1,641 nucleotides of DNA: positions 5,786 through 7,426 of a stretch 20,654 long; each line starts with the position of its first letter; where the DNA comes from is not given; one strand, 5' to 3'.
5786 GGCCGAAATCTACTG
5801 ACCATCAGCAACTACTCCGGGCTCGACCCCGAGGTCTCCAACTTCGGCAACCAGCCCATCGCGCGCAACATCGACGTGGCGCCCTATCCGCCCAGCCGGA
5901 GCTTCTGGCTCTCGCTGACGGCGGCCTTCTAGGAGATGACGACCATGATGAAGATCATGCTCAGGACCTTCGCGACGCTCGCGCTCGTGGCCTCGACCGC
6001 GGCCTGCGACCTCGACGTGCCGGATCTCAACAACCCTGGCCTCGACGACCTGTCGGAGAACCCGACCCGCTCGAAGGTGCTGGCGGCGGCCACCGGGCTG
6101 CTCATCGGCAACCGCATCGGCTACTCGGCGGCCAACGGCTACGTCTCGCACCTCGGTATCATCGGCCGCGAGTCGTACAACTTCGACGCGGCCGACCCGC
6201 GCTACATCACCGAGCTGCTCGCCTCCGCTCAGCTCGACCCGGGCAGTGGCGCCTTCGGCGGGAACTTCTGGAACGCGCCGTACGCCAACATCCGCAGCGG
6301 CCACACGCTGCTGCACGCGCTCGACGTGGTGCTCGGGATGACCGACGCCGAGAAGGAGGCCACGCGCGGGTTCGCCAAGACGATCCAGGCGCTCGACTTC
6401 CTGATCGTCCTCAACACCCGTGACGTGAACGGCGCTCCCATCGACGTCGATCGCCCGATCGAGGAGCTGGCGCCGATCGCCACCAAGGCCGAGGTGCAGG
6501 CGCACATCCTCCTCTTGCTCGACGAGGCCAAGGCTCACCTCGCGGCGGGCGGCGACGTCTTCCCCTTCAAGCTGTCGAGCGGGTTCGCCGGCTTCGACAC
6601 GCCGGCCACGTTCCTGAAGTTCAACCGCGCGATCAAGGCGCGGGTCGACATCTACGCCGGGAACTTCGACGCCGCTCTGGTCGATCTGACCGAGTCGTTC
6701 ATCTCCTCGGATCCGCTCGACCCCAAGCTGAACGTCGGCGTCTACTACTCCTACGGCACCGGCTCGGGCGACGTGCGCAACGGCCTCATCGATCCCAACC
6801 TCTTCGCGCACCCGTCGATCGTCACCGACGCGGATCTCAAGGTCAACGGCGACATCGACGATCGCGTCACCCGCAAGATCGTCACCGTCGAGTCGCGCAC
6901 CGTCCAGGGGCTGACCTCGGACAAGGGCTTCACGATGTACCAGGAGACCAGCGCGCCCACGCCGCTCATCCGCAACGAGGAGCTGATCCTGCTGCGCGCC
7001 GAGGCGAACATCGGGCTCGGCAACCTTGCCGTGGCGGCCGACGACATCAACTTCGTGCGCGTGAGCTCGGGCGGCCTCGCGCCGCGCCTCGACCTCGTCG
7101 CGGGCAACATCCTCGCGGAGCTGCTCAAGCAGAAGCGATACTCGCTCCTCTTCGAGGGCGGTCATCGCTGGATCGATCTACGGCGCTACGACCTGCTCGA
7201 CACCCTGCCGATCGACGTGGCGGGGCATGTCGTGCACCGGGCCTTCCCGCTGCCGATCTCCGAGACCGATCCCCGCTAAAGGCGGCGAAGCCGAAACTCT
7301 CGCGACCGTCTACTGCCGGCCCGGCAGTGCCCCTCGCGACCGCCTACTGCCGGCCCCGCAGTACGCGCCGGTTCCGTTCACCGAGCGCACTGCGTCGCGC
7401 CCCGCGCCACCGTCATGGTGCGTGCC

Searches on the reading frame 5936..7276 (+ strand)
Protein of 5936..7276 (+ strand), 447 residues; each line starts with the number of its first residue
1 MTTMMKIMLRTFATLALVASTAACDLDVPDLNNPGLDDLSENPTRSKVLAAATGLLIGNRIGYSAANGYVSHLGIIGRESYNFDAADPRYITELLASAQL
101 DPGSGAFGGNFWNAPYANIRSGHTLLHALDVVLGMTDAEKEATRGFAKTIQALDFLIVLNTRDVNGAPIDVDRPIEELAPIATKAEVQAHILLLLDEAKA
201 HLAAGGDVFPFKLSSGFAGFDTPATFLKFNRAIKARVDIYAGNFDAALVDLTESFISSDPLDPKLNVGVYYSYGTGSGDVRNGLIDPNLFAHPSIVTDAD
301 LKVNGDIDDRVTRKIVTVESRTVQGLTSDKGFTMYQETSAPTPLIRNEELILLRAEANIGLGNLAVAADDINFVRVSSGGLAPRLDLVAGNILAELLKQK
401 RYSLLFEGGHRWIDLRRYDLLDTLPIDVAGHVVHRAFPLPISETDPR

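Call 7: search_protein_families(library=pfam, proteins=[window:5936-7276:+], max_evalue=0.01)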
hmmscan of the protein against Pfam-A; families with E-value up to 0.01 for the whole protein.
window:5936-7276:+ (447 aa): 1 family
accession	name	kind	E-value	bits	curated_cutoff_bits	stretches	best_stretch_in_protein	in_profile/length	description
PF07980.17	SusD_RagB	-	5e-07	30.1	23.1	1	328-421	142-237/297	SusD family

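Call 8: search_protein_families(library=ncbifam, proteins=[window:5936-7276:+], max_evalue=0.01)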
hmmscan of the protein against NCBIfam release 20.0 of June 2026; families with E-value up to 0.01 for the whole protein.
window:5936-7276:+ (447 aa): 1 family
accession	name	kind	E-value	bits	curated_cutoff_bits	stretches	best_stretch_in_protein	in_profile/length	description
NF033071.0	SusD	exception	0.00045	18.6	725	1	340-421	437-513/558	starch-binding outer membrane lipoprotein SusD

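Call 12: find_encoding_contigs(protein=window:5936-7276:+, flank=10000, max_places=6)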
Protein window:5936-7276:+ (447 aa): no gene with exactly this product is on record in the collection.

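Call 13: find_homologous_proteins(query=window:5936-7276:+)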
Query window:5936-7276:+ (447 aa): 4720 proteins with E <= 0.001 among 8000 candidates; the best 120 are listed.
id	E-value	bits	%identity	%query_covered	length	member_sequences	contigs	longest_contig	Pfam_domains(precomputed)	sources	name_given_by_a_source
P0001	1.2e-290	982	100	99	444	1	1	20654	PF07980.18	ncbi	-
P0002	1.5e-198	678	70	99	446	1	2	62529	PF07980.18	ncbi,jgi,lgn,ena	-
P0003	1.8e-197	675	70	99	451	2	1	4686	PF07980.18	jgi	jgi:hypothetical protein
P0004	1.6e-193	662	69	99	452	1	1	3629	PF07980.18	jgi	jgi:hypothetical protein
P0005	1.9e-191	655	68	99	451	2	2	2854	PF07980.18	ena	-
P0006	1.5e-184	632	68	99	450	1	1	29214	PF07980.18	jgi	jgi:hypothetical protein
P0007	6.7e-184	630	68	99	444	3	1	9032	PF07980.18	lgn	-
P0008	5.7e-183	627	64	100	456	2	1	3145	PF07980.18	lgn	-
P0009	7.3e-181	620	64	99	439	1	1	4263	PF07980.18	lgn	-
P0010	1.6e-176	606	64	98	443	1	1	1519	PF07980.18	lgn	-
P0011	2.2e-176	605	64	99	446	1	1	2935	PF07980.18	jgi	jgi:hypothetical protein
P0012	4.6e-176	604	65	97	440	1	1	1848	PF07980.18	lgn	-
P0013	5.3e-176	604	61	98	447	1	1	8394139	PF07980.18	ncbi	ncbi:RagB/SusD family nutrient uptake outer membrane protein [Myxococcaceae bacterium GXIMD 01537]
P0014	4.1e-175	601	66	94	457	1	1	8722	PF07980.18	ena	-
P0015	1.2e-174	599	65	97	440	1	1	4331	PF07980.18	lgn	-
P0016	2.0e-173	595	63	99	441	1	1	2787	PF07980.18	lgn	-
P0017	2.8e-173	595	64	99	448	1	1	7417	PF07980.18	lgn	-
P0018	4.0e-172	591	62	98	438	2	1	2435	PF07980.18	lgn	-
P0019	1.3e-171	589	63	98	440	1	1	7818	PF07980.18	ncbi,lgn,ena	-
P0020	1.7e-171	589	61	99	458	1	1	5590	PF07980.18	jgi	jgi:hypothetical protein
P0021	1.9e-171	589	62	99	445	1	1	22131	PF07980.18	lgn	-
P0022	7.7e-171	587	63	97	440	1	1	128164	PF07980.18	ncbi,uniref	ncbi:MAG: RagB/SusD family nutrient uptake outer membrane protein [Hyalangium sp.]|uniref:RagB/SusD 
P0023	4.3e-170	584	62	97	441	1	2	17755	PF07980.18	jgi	jgi:starch-binding outer membrane protein, SusD/RagB family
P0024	2.7e-168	579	63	95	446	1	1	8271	PF07980.18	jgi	jgi:hypothetical protein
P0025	2.8e-168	578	63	95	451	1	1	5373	PF07980.18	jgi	-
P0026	5.1e-168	578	62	99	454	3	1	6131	PF07980.18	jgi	jgi:hypothetical protein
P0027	1.5e-167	576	60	100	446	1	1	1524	PF07980.18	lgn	-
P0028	7.5e-167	574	62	95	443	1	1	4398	PF07980.18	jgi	jgi:starch-binding outer membrane protein, SusD/RagB family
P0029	7.9e-167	574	62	95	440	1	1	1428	PF07980.18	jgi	jgi:starch-binding outer membrane protein, SusD/RagB family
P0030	1.3e-165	570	63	98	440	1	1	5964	PF07980.18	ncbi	-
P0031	1.9e-164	566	62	97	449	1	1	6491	PF07980.18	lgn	-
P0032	9.5e-164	564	60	98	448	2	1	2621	PF07980.18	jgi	jgi:starch-binding outer membrane protein, SusD/RagB family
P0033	1.7e-163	563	61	98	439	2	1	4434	PF07980.18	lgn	-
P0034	1.8e-162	559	61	97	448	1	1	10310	PF07980.18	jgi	jgi:hypothetical protein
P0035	4.3e-162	558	60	97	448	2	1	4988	PF07980.18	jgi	jgi:hypothetical protein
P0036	5.0e-162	558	60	99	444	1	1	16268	PF07980.18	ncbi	-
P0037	2.2e-161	556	60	98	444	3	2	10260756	PF07980.18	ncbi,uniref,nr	ncbi:RagB/SusD family nutrient uptake outer membrane protein [Stigmatella aurantiaca]|uniref:Conserv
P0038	5.0e-161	555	62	95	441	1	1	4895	PF07980.18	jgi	jgi:starch-binding outer membrane protein, SusD/RagB family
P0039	5.3e-161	554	59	99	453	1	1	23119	PF07980.18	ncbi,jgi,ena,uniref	ncbi:MAG TPA: RagB/SusD family nutrient uptake outer membrane protein [Archangium sp.]|jgi:hypotheti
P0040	5.3e-161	554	58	99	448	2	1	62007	PF07980.18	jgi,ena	-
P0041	6.5e-161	554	59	97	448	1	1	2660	PF07980.18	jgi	jgi:hypothetical protein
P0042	6.9e-161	554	59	99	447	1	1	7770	PF07980.18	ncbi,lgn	-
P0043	8.7e-161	554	62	97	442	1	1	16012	PF07980.18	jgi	jgi:hypothetical protein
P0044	1.1e-160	553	60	99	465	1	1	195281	PF07980.18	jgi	jgi:hypothetical protein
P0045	1.8e-160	553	61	97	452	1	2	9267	PF07980.18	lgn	-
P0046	5.0e-160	551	60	95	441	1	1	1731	PF07980.18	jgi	jgi:starch-binding outer membrane protein, SusD/RagB family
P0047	8.0e-160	551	60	97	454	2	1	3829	PF07980.18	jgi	jgi:hypothetical protein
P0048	8.0e-160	551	57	99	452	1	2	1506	PF07980.18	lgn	-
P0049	1.1e-159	550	58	98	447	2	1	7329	PF07980.18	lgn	-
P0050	1.7e-159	549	59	97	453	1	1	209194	PF07980.18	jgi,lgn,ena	-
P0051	4.9e-159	548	58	100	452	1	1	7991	PF07980.18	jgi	jgi:hypothetical protein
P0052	9.4e-159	547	58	99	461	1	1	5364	PF07980.18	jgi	jgi:hypothetical protein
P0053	1.2e-158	547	59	98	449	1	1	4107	PF07980.18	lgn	-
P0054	1.2e-158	547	60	98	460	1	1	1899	PF07980.18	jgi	-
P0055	1.3e-158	547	60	98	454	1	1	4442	PF07980.18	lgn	-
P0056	3.3e-158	545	60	97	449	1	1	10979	PF07980.18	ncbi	-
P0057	3.6e-158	545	57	100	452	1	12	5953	PF07980.18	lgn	-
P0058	4.9e-158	545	59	99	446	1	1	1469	PF07980.18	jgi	jgi:hypothetical protein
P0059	5.6e-158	545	59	94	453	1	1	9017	PF07980.18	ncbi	-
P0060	7.2e-158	544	61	97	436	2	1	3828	PF07980.18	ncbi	-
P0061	9.6e-158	544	58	99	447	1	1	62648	PF07980.18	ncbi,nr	ncbi:RagB/SusD family nutrient uptake outer membrane protein [Myxococcaceae bacterium JPH2]|nr:RagB/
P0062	1.1e-157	544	59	97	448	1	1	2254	PF07980.18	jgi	jgi:starch-binding outer membrane protein, SusD/RagB family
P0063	1.8e-157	543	58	100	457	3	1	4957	PF07980.18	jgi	jgi:starch-binding outer membrane protein, SusD/RagB family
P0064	1.9e-157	543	61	97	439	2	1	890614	PF07980.18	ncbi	-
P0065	1.9e-157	543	59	97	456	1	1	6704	PF07980.18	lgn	-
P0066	2.3e-157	543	59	98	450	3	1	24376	PF07980.18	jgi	jgi:hypothetical protein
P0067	2.4e-157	542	61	95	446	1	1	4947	PF07980.18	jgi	jgi:hypothetical protein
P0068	3.2e-157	542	57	100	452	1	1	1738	PF07980.18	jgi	jgi:starch-binding outer membrane protein, SusD/RagB family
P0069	5.6e-157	541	60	95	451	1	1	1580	PF07980.18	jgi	jgi:hypothetical protein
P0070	7.8e-157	541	59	97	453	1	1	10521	PF07980.18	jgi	jgi:starch-binding outer membrane protein, SusD/RagB family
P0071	1.1e-156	540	61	98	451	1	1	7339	PF07980.18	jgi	jgi:starch-binding outer membrane protein, SusD/RagB family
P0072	1.2e-156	540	59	98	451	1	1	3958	PF07980.18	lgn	-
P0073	2.5e-156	539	58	98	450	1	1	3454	PF07980.18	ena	-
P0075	4.2e-156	538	56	100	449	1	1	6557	PF07980.18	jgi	jgi:hypothetical protein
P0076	5.0e-156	538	58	97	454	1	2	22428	PF07980.18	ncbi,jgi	jgi:hypothetical protein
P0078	6.2e-156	538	60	98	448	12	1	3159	PF07980.18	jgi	jgi:hypothetical protein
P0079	6.4e-156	538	58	98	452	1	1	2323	PF07980.18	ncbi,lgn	-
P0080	8.8e-156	537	59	98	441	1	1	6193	PF07980.18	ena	-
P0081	1.3e-155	537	58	98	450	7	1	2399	PF07980.18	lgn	-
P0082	1.5e-155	537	58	99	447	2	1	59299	PF07980.18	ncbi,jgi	jgi:hypothetical protein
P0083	1.7e-155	536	59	97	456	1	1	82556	PF07980.18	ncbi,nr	ncbi:MAG TPA: RagB/SusD family nutrient uptake outer membrane protein [Gemmatimonadota bacterium]|nr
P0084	1.7e-155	536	58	99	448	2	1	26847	PF07980.18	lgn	-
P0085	1.8e-155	536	57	99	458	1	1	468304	PF07980.18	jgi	jgi:hypothetical protein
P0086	2.4e-155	536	58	98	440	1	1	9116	PF07980.18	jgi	jgi:starch-binding outer membrane protein, SusD/RagB family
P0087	3.2e-155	535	59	96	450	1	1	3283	PF07980.18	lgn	-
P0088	3.5e-155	535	59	98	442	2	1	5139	PF07980.18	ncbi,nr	ncbi:MAG TPA: RagB/SusD family nutrient uptake outer membrane protein [Myxococcaceae bacterium]|nr:R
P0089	3.9e-155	535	59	98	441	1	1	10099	PF07980.18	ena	-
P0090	5.4e-155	535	57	99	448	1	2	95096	PF07980.18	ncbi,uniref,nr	ncbi:RagB/SusD family nutrient uptake outer membrane protein [Corallococcus sp. H22C18031201]|uniref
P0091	1.2e-154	534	61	94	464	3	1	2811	PF07980.18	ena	-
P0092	1.8e-154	533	58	97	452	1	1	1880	PF07980.18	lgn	-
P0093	1.8e-154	533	61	95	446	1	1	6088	PF07980.18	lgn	-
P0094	1.8e-154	533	60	97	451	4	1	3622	PF07980.18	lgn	-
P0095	2.0e-154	533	59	98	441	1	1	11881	PF07980.18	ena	-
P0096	2.0e-154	533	58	99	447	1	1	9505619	PF07980.18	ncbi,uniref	ncbi:RagB/SusD family nutrient uptake outer membrane protein [Myxococcus sp. Y35]|uniref:RagB/SusD f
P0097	2.4e-154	533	59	99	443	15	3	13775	PF07980.18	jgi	jgi:hypothetical protein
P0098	2.4e-154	533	57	99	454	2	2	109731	PF07980.18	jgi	jgi:hypothetical protein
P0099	2.7e-154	532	58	98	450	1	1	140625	PF07980.18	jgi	jgi:hypothetical protein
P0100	3.0e-154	532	59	99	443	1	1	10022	PF07980.18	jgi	-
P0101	3.3e-154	532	58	99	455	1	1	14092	PF07980.18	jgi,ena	jgi:hypothetical protein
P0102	3.4e-154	532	59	98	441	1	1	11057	PF07980.18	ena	-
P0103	3.9e-154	532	58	95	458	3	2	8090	PF07980.18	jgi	jgi:starch-binding outer membrane protein, SusD/RagB family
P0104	5.9e-154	531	61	94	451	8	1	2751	PF07980.18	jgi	-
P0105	7.1e-154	531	59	99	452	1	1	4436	PF07980.18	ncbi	ncbi:MAG: RagB/SusD family nutrient uptake outer membrane protein [Gemmatimonadota bacterium]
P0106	7.4e-154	531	57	98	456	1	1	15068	PF07980.18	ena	-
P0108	8.8e-154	531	60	98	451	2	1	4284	PF07980.18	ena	-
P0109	1.1e-153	530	57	98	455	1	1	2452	PF07980.18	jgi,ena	-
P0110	1.1e-153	530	59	98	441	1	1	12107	PF07980.18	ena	-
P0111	1.3e-153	530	59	96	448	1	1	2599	PF07980.18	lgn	-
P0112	1.4e-153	530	57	96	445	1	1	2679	PF07980.18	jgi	jgi:hypothetical protein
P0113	1.4e-153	530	57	99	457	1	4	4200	PF07980.18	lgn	-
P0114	2.1e-153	529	61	95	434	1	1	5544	PF07980.18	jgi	jgi:hypothetical protein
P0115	2.4e-153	529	57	99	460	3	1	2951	PF07980.18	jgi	jgi:starch-binding outer membrane protein, SusD/RagB family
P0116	4.1e-153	528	57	99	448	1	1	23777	PF07980.18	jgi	jgi:starch-binding outer membrane protein, SusD/RagB family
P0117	7.3e-153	528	60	98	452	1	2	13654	PF07980.18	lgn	-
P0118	7.8e-153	528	58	99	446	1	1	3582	PF07980.18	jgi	jgi:hypothetical protein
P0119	8.6e-153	527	58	97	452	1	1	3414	PF07980.18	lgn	-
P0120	9.1e-153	527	60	95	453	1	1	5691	PF07980.18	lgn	-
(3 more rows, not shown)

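Call 14: find_encoding_contigs(protein=P0001, flank=10000, max_places=3)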
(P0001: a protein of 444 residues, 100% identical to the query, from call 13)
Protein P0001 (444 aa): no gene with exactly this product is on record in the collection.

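Call 15: find_encoding_contigs(protein=P0002, flank=10000, max_places=3)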
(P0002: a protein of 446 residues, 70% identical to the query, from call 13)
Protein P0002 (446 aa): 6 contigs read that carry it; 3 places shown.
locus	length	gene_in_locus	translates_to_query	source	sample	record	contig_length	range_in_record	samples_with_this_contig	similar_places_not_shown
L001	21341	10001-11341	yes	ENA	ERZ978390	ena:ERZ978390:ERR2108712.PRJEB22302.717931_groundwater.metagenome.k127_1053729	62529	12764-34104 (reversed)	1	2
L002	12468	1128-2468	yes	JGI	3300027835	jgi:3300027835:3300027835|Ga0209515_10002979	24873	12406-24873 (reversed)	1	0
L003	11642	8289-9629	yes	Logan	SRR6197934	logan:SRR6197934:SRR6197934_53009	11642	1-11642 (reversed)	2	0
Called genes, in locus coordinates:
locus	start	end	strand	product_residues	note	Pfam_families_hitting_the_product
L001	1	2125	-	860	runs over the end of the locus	PF00069:Pkinase, PF01636:APH (faint), PF07714:PK_Tyr_Ser-Thr, PF00496:SBP_bac_5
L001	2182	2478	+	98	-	-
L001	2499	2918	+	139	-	PF00903:Glyoxalase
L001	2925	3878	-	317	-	PF13847:Methyltransf_31, PF08241:Methyltransf_11 (weak), PF08242:Methyltransf_12, PF13649:Methyltransf_25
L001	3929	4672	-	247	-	PF03795:YCII (weak)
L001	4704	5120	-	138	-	PF13564:DoxX_2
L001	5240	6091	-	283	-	-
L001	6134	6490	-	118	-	PF06877:RraB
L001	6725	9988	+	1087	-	PF13620:CarboxypepD_reg, PF13715:CarbopepD_reg_2, PF17210:SdrD_B (faint), PF13620:CarboxypepD_reg (weak), PF07715:Plug, PF00593:TonB_dep_Rec_b-barrel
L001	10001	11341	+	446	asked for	PF07980:SusD_RagB (weak)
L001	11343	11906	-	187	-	PF00571:CBS (weak)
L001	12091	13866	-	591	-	PF00069:Pkinase, PF07714:PK_Tyr_Ser-Thr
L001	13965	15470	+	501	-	PF07691:PA14, PF04616:Glyco_hydro_43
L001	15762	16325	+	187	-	-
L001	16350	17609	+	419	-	-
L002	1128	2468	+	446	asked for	PF07980:SusD_RagB (weak)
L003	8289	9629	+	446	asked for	PF07980:SusD_RagB (weak)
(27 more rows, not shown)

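Call 17: find_encoding_contigs(protein=P0037, flank=10000, max_places=2)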
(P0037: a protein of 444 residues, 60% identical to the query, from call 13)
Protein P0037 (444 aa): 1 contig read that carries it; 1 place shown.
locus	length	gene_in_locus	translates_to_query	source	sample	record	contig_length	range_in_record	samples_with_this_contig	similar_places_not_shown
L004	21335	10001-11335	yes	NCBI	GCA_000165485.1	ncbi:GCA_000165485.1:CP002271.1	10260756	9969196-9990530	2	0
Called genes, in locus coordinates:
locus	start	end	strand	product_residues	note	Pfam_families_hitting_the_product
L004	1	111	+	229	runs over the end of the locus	PF19378:DUF5953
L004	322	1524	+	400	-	PF00392:GntR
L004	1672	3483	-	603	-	-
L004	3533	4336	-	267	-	PF13527:Acetyltransf_9, PF00583:Acetyltransf_1, PF13673:Acetyltransf_10 (weak), PF13508:Acetyltransf_7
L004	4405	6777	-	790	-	PF00933:Glyco_hydro_3, PF01915:Glyco_hydro_3_C, PF14310:Fn3-like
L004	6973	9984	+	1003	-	PF13620:CarboxypepD_reg, PF13715:CarbopepD_reg_2, PF07715:Plug, PF00593:TonB_dep_Rec_b-barrel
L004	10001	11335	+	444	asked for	PF07980:SusD_RagB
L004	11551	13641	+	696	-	PF01546:Peptidase_M20, PF04389:Peptidase_M28, PF17957:Big_7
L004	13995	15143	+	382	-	-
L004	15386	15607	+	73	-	-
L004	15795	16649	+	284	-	PF04607:RelA_SpoT (faint)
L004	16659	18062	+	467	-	PF01637:ATPase_2, PF13401:AAA_22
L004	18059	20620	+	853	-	PF13191:AAA_16 (weak)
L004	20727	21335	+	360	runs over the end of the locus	PF00756:Esterase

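Call 29: find_related_loci(query=A2, collection=genome_contigs, flank=10000)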
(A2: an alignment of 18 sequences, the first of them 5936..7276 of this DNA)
Query A2 (447 aa) in genome_contigs; peptide patterns used: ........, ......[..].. (x = any residue, [..] = any of these).
599 stretches matched a pattern (row limit reached: there are more); 583 encode a relative of the query (tblastn E <= 1e-3); the best 80 are kept; 80 distinct loci.
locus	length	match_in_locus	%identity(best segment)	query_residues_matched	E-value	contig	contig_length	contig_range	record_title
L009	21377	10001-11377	57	4-447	3e-161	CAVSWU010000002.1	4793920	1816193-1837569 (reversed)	MAG: uncultured delta proteobacterium isolate MFD05674.bin.1.60 genome assembly, contig: contig_30831, whole genome shot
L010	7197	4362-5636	61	24-447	1e-161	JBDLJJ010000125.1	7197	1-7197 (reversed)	MAG: Gemmatimonadota bacterium isolate MAG089 MAG089_125, whole genome shotgun sequence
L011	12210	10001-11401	55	4-447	1e-159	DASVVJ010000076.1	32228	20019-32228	MAG TPA_asm: Myxococcaceae bacterium isolate SMAG_U3340 k141_366032, whole genome shotgun sequence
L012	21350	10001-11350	56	1-447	5e-159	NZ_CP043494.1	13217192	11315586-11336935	Archangium minus strain Cbm 6 chromosome, complete genome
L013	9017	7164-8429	59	28-447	1e-158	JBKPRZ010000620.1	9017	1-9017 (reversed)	MAG: Myxococcota bacterium isolate GS_EKS_MAG_00035 GS_EKS_000001797133, whole genome shotgun sequence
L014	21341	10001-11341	58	2-447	6e-159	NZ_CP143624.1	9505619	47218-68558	Myxococcus sp. Y35 chromosome, complete genome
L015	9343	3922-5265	59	1-444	4e-158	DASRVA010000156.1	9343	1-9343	MAG TPA_asm: Gemmatimonadota bacterium isolate SMAG_U8626 k141_929878, whole genome shotgun sequence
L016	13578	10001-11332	57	5-447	3e-158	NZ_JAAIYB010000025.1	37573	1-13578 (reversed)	Myxococcus vastator strain AM301 NODE_25_length_37573_cov_8.84698, whole genome shotgun sequence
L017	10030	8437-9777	57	2-447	2e-157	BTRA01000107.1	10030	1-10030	MAG: Gemmatimonadota bacterium BMS9Abin29 DNA, NODE_2369_length_10030, whole genome shotgun sequence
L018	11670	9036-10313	57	22-447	6e-157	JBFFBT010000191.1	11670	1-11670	MAG: Myxococcota bacterium isolate Mix_mud12.2021.10.11 k141_1925637_length_11670_cov_8.0049, whole genome shotgun seque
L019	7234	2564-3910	56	16-447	2e-157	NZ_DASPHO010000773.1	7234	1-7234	MAG: Hyalangium sp. isolate SMAG_U11958 k141_3303409, whole genome shotgun sequence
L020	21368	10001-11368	56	5-447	8e-157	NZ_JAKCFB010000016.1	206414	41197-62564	Myxococcus dinghuensis strain K15C18031901 gnl_BDEABKDG_16, whole genome shotgun sequence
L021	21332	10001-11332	57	5-443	6e-156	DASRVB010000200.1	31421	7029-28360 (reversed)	MAG TPA_asm: Gemmatimonadota bacterium isolate SMAG_U8635 k141_1608588, whole genome shotgun sequence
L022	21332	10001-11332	56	5-447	2e-155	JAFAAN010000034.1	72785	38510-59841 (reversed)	MAG: Proteobacteria bacterium isolate OH_PFB_83 k127_422615, whole genome shotgun sequence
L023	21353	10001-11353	55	10-447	1e-152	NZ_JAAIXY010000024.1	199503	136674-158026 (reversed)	Myxococcus eversor strain AB053B NODE_24_length_199503_cov_9.95276, whole genome shotgun sequence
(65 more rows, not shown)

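Call 42: search_solved_structures(query=A2, max_evalue=0.01)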
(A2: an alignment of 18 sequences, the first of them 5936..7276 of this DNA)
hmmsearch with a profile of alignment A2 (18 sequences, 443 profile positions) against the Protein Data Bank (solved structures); distinct sequences matched with E-value up to 0.01: 15.
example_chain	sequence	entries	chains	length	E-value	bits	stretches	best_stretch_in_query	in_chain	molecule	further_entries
9sjj_A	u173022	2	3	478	3e-11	46.1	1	321-441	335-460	SusD homolog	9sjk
9sje_B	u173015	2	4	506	3.4e-11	45.9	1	321-441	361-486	SusD homolog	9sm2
3kez_A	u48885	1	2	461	1.7e-09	40.3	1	108-416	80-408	Putative sugar binding protein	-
5ck1_A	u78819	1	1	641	2.6e-07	33.1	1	333-415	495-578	SusD homolog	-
5cjz_A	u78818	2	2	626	2.9e-07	32.9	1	333-415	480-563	SusD homolog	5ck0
3hdx_A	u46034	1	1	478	9.1e-07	31.3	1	336-417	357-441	SusD superfamily protein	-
3jq1_A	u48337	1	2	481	2e-05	26.9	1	339-423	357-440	SusD superfamily protein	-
3fdh_A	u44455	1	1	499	0.00012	24.3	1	99-269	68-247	SusD homolog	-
3lew_A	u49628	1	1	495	0.00033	22.9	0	322-414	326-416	SusD-like carbohydrate binding protein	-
3iv0_A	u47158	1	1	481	0.00039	22.6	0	109-158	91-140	SusD homolog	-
3qnk_A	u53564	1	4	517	0.00043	22.5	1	337-414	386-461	Putative lipoprotein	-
3otn_A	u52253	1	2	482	0.0009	21.4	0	338-416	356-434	SusD superfamily protein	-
3snx_A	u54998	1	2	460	0.00098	21.3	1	325-412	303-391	PUTATIVE SUSD-LIKE CARBOHYDRATE BINDING PROTEIN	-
9rx3_A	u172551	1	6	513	0.001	21.2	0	109-272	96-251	Putative outer membrane starch-binding protein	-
8ypt_A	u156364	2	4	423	0.001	21.2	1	341-416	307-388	Membrane protein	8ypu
